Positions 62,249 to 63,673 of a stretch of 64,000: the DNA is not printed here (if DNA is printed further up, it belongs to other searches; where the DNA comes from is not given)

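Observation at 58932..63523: Gfo/Idh/MocA oxidoreductase translationally coupled to a xylose-isomerase-like TIM-barrel protein beside a GH2 gene: candidate oxidative (3-keto) glycoside cleavage module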

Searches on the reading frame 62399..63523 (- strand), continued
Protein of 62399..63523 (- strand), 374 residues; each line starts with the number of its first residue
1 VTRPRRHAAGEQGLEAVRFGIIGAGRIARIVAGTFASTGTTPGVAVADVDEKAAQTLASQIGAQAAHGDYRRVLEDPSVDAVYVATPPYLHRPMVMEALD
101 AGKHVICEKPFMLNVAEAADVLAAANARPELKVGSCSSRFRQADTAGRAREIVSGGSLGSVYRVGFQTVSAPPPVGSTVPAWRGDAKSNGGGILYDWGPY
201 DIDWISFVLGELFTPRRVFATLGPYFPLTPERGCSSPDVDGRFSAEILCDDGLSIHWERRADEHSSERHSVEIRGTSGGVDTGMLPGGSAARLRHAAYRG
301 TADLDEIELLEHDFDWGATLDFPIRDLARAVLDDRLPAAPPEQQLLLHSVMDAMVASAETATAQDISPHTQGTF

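Call 80: find_homologous_proteins(query=window:62402-63523:-, max_evalue=1e-20)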
Query window:62402-63523:- (374 aa): 210 proteins with E <= 1e-20 among 8000 candidates; the best 120 are listed.
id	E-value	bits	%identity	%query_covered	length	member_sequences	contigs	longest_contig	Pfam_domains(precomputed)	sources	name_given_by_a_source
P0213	1.9e-239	812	100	97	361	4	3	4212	PF01408.29,PF22725.2,PF02894.23,PF03807.24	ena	-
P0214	1.2e-213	727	89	96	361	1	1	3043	PF01408.29,PF22725.2,PF02894.23,PF03807.24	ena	-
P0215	3.1e-169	581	69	96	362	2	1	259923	PF01408.29,PF22725.2,PF02894.23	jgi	jgi:predicted dehydrogenase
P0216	2.7e-121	423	55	93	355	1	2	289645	PF01408.29,PF22725.2,PF02894.23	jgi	jgi:predicted dehydrogenase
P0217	1.0e-117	411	55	94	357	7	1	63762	PF01408.29,PF22725.2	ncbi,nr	ncbi:MAG: Gfo/Idh/MocA family oxidoreductase [Verrucomicrobia bacterium]|nr:Gfo/Idh/MocA family oxid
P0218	6.6e-117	409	54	94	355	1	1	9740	PF01408.29,PF22725.2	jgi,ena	-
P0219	1.9e-116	407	52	94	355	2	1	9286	PF01408.29,PF22725.2,PF02894.23,PF03447.23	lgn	-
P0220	8.2e-116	405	52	93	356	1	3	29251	PF01408.29,PF22725.2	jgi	-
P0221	1.7e-115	404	52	94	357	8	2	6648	PF01408.29,PF22725.2,PF02894.23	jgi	jgi:predicted dehydrogenase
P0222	3.0e-115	403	53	95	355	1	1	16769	PF01408.29,PF22725.2,PF02894.23,PF03447.23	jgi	jgi:predicted dehydrogenase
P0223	3.5e-115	403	52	94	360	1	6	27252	PF01408.29,PF22725.2,PF02894.23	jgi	jgi:predicted dehydrogenase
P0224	1.1e-114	401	52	94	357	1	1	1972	PF01408.29,PF22725.2,PF02894.23,PF03447.23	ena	-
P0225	1.4e-114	401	51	95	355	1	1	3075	PF01408.29,PF22725.2,PF02894.23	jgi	jgi:predicted dehydrogenase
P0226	3.3e-114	400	52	94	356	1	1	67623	PF01408.29,PF22725.2,PF02894.23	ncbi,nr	ncbi:MAG: hypothetical protein JWM88_2525 [Verrucomicrobia bacterium]|nr:hypothetical protein [Verru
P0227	8.5e-114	399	51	94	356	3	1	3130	PF01408.29,PF22725.2,PF02894.23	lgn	-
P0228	1.1e-113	398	52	94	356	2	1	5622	PF01408.29,PF22725.2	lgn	-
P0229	4.6e-113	396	52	94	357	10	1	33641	PF01408.29,PF22725.2,PF02894.23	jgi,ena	-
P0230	5.4e-113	396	52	95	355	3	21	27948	PF01408.29,PF22725.2,PF02894.23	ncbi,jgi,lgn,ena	-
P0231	1.8e-112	394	51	94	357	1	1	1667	PF01408.29,PF22725.2,PF02894.23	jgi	-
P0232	3.8e-112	393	50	94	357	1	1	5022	PF01408.29,PF22725.2,PF02894.23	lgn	-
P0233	7.3e-112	392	50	94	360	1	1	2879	PF01408.29,PF22725.2,PF02894.23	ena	-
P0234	7.8e-112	392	50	95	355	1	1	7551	PF01408.29,PF22725.2,PF02894.23,PF03447.23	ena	-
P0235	1.2e-111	391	52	94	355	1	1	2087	PF01408.29,PF22725.2,PF02894.23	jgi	jgi:predicted dehydrogenase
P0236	2.0e-111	391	51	94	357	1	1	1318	PF01408.29,PF22725.2,PF02894.23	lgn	-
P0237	2.1e-111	391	51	94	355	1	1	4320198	PF01408.29,PF22725.2,PF02894.23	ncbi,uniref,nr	ncbi:Gfo/Idh/MocA family oxidoreductase [Horticoccus luteus]|uniref:Gfo/Idh/MocA family oxidoreducta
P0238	3.1e-111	390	49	95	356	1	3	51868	PF01408.29,PF22725.2,PF02894.23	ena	-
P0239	3.4e-111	390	51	95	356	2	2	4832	PF01408.29,PF22725.2,PF02894.23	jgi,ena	-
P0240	3.5e-111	390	50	98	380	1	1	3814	PF01408.29,PF22725.2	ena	-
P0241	6.3e-111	389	51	94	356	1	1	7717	PF01408.29,PF22725.2,PF02894.23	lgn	-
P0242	6.7e-111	389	49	95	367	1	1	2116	PF01408.29,PF22725.2,PF02894.23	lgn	-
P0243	7.7e-111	389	51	94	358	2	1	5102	PF01408.29,PF22725.2,PF02894.23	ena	-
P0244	1.1e-110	388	52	95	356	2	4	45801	PF01408.29,PF22725.2,PF02894.23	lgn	-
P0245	1.2e-110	388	51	95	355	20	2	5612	PF01408.29,PF22725.2,PF02894.23,PF03447.23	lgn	-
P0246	1.3e-110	388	52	94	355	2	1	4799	PF01408.29,PF22725.2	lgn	-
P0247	1.3e-110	388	50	95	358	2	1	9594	PF01408.29,PF22725.2,PF02894.23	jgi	jgi:predicted dehydrogenase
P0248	2.0e-110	387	52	94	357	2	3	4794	PF01408.29,PF22725.2,PF02894.23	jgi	jgi:predicted dehydrogenase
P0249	2.2e-110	387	50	95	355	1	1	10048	PF01408.29,PF22725.2,PF02894.23,PF03447.23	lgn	-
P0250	4.8e-110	386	50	95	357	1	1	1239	PF01408.29,PF22725.2,PF02894.23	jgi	-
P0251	6.2e-110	386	52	93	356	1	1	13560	PF01408.29,PF22725.2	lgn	-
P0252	9.2e-110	385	52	95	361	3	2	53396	PF01408.29,PF22725.2,PF02894.23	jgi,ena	jgi:predicted dehydrogenase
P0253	1.8e-109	384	50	94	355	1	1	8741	PF01408.29,PF22725.2,PF02894.23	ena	-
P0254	1.8e-109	384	52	95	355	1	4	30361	PF01408.29,PF22725.2,PF02894.23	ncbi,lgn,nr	ncbi:MAG: Gfo/Idh/MocA family oxidoreductase [Planctomycetes bacterium]|nr:Gfo/Idh/MocA family oxido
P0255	2.9e-109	384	49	95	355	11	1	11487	PF01408.29,PF22725.2,PF02894.23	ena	-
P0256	9.6e-109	382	51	95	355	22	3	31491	PF01408.29,PF22725.2,PF02894.23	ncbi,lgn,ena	ncbi:MAG: Gfo/Idh/MocA family oxidoreductase [Verrucomicrobiota bacterium]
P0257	1.5e-108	381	50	94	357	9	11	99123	PF01408.29,PF22725.2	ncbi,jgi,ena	-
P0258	1.7e-108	381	53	93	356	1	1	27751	PF01408.29,PF22725.2,PF02894.23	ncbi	ncbi:MAG: Gfo/Idh/MocA family protein [Opitutales bacterium]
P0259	1.9e-108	381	49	94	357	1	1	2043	PF01408.29,PF22725.2,PF02894.23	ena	-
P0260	2.2e-108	381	51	95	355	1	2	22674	PF01408.29,PF22725.2,PF02894.23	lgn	-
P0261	1.5e-107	378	49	94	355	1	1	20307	PF01408.29,PF22725.2,PF02894.23,PF03447.23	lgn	-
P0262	2.1e-107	377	50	94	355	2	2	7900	PF01408.29,PF22725.2,PF02894.23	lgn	-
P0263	7.0e-107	376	50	94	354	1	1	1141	PF01408.29,PF22725.2,PF02894.23,PF03447.23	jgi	jgi:predicted dehydrogenase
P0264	1.6e-106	375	48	94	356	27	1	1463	PF01408.29,PF22725.2,PF02894.23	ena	-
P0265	1.7e-106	375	50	95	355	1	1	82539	PF01408.29,PF22725.2,PF02894.23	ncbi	ncbi:MAG: Gfo/Idh/MocA family oxidoreductase [Verrucomicrobiota bacterium]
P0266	1.7e-106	374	50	94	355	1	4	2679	PF01408.29,PF22725.2,PF02894.23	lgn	-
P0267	2.1e-106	374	50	89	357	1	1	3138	PF01408.29,PF22725.2,PF02894.23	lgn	-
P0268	2.3e-106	374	54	86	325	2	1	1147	PF01408.29,PF22725.2,PF02894.23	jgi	-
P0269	2.6e-106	374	49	95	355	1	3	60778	PF01408.29,PF22725.2,PF02894.23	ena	-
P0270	1.7e-105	371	50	94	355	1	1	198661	PF01408.29,PF22725.2,PF02894.23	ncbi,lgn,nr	ncbi:MAG: gfo/Idh/MocA family oxidoreductase [Verrucomicrobia bacterium]|nr:gfo/Idh/MocA family oxid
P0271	3.9e-105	370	50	93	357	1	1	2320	PF01408.29,PF22725.2,PF02894.23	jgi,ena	jgi:predicted dehydrogenase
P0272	5.1e-105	370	49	94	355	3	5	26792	PF01408.29,PF22725.2,PF02894.23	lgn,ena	-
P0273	5.4e-105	370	48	95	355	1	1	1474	PF01408.29,PF22725.2,PF02894.23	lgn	-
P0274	1.1e-104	369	49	94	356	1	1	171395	PF01408.29,PF22725.2,PF02894.23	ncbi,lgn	-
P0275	2.6e-104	367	50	93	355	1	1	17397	PF01408.29,PF22725.2,PF02894.23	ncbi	ncbi:MAG: Gfo/Idh/MocA family oxidoreductase [Opitutaceae bacterium]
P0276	5.6e-104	366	48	94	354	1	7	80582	PF01408.29,PF22725.2,PF02894.23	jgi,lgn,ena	-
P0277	4.6e-103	363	48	94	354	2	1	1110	PF01408.29,PF22725.2,PF02894.23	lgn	-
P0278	3.6e-102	360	49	94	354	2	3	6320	PF01408.29,PF22725.2,PF02894.23,PF03807.24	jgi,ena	-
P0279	3.6e-102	360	48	94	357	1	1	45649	PF01408.29,PF22725.2,PF02894.23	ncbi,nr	ncbi:MAG: Gfo/Idh/MocA family oxidoreductase [Verrucomicrobia bacterium]|nr:Gfo/Idh/MocA family oxid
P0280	4.0e-102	360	48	94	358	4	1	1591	PF01408.29,PF22725.2,PF02894.23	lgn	-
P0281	8.5e-102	359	47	94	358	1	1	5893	PF01408.29,PF22725.2,PF02894.23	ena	-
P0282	5.4e-101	356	48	95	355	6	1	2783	PF01408.29,PF22725.2,PF02894.23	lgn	-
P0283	7.1e-101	356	47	95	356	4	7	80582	PF01408.29,PF22725.2,PF02894.23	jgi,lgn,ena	-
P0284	1.3e-100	355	47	94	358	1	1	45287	PF01408.29,PF22725.2,PF02894.23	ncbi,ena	-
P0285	3.4e-100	354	46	95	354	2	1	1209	PF01408.29,PF22725.2,PF02894.23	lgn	-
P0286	3.9e-100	354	47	94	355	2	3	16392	PF01408.29,PF22725.2,PF02894.23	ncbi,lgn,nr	ncbi:MAG: Gfo/Idh/MocA family oxidoreductase [Opitutaceae bacterium]|nr:Gfo/Idh/MocA family oxidored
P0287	1.0e-99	352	48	93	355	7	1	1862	PF01408.29,PF22725.2,PF02894.23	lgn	-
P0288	1.4e-90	322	54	73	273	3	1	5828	PF01408.29,PF22725.2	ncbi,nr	ncbi:MAG: Gfo/Idh/MocA family oxidoreductase, partial [Opitutaceae bacterium]|nr:Gfo/Idh/MocA family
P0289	7.5e-78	280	43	94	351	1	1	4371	PF01408.29,PF22725.2,PF02894.23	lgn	-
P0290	1.8e-77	279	42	94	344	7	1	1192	PF01408.29,PF22725.2,PF02894.23,PF03447.23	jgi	jgi:predicted dehydrogenase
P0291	1.7e-74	269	41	93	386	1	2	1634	PF01408.29,PF22725.2,PF02894.23,PF03447.23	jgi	jgi:predicted dehydrogenase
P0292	2.2e-72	262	41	92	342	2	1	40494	PF01408.29,PF22725.2,PF02894.23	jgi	-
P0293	3.9e-71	258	39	93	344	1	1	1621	PF01408.29,PF22725.2,PF02894.23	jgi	jgi:predicted dehydrogenase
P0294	9.6e-71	257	40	92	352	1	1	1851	PF01408.29,PF22725.2,PF02894.23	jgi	jgi:predicted dehydrogenase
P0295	1.7e-64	236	50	59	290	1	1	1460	PF01408.29,PF22725.2,PF02894.23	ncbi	-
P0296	5.0e-64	235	38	90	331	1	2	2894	PF01408.29,PF22725.2,PF02894.23,PF03447.23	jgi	-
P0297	9.6e-63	231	39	81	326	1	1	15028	PF01408.29,PF22725.2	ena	-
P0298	8.4e-62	227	50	58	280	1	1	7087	PF22725.2,PF02894.23,PF12769.13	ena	-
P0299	2.7e-60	222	38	91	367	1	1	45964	PF01408.29,PF22725.2,PF02894.23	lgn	-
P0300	2.1e-58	216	38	92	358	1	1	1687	PF01408.29,PF22725.2,PF02894.23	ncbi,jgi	jgi:predicted dehydrogenase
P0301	7.3e-52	195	35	91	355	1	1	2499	PF01408.29,PF22725.2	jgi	jgi:predicted dehydrogenase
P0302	6.1e-48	182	34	91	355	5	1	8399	PF01408.29,PF22725.2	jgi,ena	-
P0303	1.1e-30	125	34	92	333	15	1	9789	PF01408.29,PF22725.2,PF02894.23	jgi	jgi:1,5-anhydro-D-fructose reductase (1,5-anhydro-D-mannitol-forming)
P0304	5.5e-30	123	33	61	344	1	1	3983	PF01408.29,PF22725.2,PF02894.23,PF03447.23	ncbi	-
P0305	1.0e-29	122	33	70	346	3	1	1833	PF01408.29,PF22725.2,PF02894.23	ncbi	-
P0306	1.9e-29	121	33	92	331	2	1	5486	PF01408.29,PF22725.2,PF02894.23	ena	-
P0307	2.7e-29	120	30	80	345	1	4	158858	PF01408.29,PF22725.2,PF02894.23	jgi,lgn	jgi:predicted dehydrogenase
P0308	2.7e-29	120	36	71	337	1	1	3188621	PF01408.29,PF22725.2,PF02894.23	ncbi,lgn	ncbi:MAG: Gfo/Idh/MocA family oxidoreductase [Chloroflexota bacterium]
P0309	2.8e-29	120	30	78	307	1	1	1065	PF01408.29,PF22725.2,PF02894.23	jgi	jgi:predicted dehydrogenase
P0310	2.8e-29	120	32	70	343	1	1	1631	PF01408.29,PF22725.2,PF02894.23,PF03447.23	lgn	-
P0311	6.5e-29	119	32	74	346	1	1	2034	PF01408.29,PF22725.2,PF02894.23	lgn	-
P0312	1.8e-28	118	30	87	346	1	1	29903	PF01408.29,PF22725.2,PF02894.23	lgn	-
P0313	7.6e-28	116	39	53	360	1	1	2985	PF01408.29,PF22725.2,PF02894.23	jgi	jgi:predicted dehydrogenase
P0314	1.7e-27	114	28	87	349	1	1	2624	PF01408.29,PF22725.2,PF02894.23,PF03447.23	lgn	-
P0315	2.0e-27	114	32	71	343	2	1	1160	PF01408.29,PF22725.2,PF02894.23,PF03807.24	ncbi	-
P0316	1.0e-26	112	31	71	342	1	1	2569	PF01408.29,PF22725.2,PF02894.23,PF03807.24,PF03447.23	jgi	-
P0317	1.2e-26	112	32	72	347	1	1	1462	PF01408.29,PF22725.2,PF02894.23,PF03807.24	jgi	jgi:predicted dehydrogenase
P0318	1.5e-26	111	32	71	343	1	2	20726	PF01408.29,PF22725.2,PF02894.23,PF03447.23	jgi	jgi:predicted dehydrogenase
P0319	2.2e-26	111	37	60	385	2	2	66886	PF01408.29,PF22725.2,PF02894.23,PF03447.23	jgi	jgi:predicted dehydrogenase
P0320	2.5e-26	111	31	74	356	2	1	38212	PF01408.29,PF22725.2,PF02894.23,PF03807.24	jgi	jgi:predicted dehydrogenase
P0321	2.5e-26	111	31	93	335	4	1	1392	PF01408.29,PF22725.2,PF02894.23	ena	-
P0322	2.7e-26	111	32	71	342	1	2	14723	PF01408.29,PF22725.2,PF02894.23,PF03807.24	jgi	jgi:predicted dehydrogenase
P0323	2.8e-26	111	31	71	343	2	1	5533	PF01408.29,PF22725.2,PF02894.23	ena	-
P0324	3.6e-26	110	33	71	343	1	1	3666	PF01408.29,PF22725.2,PF02894.23,PF03807.24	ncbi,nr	ncbi:MAG TPA: Gfo/Idh/MocA family oxidoreductase [Anaerolineales bacterium]|nr:Gfo/Idh/MocA family o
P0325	1.1e-25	109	33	92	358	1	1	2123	PF01408.29,PF22725.2,PF02894.23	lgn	-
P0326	1.2e-25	108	31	71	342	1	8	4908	PF01408.29,PF22725.2,PF02894.23,PF03807.24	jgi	jgi:predicted dehydrogenase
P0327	1.2e-25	108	32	71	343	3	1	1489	PF01408.29,PF22725.2,PF02894.23,PF03807.24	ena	-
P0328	1.3e-25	108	32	70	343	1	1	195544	PF01408.29,PF22725.2,PF02894.23,PF03807.24,PF03447.23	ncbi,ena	-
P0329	1.5e-25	108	30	71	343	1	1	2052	PF01408.29,PF22725.2,PF02894.23,PF03807.24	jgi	jgi:predicted dehydrogenase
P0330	1.5e-25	108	33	71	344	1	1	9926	PF01408.29,PF22725.2,PF02894.23,PF03807.24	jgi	jgi:predicted dehydrogenase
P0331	1.9e-25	108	30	94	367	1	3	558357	PF01408.29,PF22725.2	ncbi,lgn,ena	-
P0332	2.1e-25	108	29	94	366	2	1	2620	PF01408.29,PF22725.2,PF02894.23,PF03435.25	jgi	jgi:predicted dehydrogenase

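Call 83: find_encoding_contigs(protein=P0215, flank=10000, max_places=2)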
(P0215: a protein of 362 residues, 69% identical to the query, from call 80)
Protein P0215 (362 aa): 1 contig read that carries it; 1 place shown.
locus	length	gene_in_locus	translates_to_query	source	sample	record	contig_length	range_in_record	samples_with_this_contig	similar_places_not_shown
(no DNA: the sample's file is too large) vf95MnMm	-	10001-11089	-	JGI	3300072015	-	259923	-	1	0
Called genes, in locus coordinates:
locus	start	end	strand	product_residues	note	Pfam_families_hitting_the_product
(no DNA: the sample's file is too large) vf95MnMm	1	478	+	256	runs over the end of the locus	PF12697:Abhydrolase_6 (weak), PF00326:Peptidase_S9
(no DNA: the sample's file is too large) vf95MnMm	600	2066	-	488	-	PF01946:Thi4 (faint), PF00890:FAD_binding_2 (weak), PF01266:DAO (faint), PF12831:FAD_oxidored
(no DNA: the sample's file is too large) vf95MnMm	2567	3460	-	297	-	PF00701:DHDPS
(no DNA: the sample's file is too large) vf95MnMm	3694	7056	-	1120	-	PF13517:FG-GAP_3 (faint), PF01839:FG-GAP (faint), PF13360:PQQ_2 (weak), PF13570:Beta-prop_ACSF4, PF13360:PQQ_2, PF25292:Beta-prop_CGLA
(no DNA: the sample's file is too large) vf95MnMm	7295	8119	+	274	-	PF01261:AP_endonuc_2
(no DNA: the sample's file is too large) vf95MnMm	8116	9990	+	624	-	PF07940:Hepar_II_III_C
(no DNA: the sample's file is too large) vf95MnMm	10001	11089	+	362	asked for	PF01408:GFO_IDH_MocA, PF22725:GFO_IDH_MocA_C3, PF02894:GFO_IDH_MocA_C (weak)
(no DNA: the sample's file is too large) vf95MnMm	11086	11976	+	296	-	PF01261:AP_endonuc_2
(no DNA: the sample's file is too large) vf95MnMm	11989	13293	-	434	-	-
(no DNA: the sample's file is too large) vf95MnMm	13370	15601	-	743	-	PF08306:Glyco_hydro_98M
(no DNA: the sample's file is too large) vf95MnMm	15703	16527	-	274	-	PF01261:AP_endonuc_2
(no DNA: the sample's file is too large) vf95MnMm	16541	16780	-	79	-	-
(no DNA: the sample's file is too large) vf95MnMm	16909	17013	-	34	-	-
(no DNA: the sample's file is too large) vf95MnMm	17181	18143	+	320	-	-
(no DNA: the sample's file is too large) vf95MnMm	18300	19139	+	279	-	-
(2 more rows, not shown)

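Call 90: predict_structure(alignment_id=A6)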
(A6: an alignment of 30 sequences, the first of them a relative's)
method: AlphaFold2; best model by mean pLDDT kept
length: 361 residues; sequences in the alignment: 30
mean_pLDDT: 90.4   pTM: 0.90
mean pLDDT of the five models: 90.4, 89.5, 89.0, 88.9, 87.8
residues with pLDDT >= 90: 252; 70-90: 84; 50-70: 23; < 50: 2
segments of 3 or more residues with pLDDT < 50: none
pLDDT, mean of each block of 10 residues (from residue 1): 93 94 90 98 97 98 98 97 99 97 97 98 93 92 96 89 75 83 94 97 96 69 75 96 91 86 94 67 84 79 89 97 97 96 96 73 41
secondary structure, 60 per line:
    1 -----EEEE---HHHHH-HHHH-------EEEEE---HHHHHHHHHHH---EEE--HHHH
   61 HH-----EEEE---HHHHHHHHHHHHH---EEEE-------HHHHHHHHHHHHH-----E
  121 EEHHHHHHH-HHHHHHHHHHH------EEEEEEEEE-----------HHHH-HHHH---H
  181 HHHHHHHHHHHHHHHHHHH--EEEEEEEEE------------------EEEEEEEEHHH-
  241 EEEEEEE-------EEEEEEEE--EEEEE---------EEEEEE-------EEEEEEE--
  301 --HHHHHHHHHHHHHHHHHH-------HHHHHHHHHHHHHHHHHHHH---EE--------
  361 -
elements in order: E6-9 H13-17 H19-22 E30-34 H38-48 E52-54 H57-62 E68-71 H75-87 E91-94 H102-114 E120-122 H123-129 H131-141 E148-156 H168-171 H173-176 H180-199 E202-210 E229-236 E241-247 E255-262 E265-269 E279-284 E292-298 H303-320 H328-347
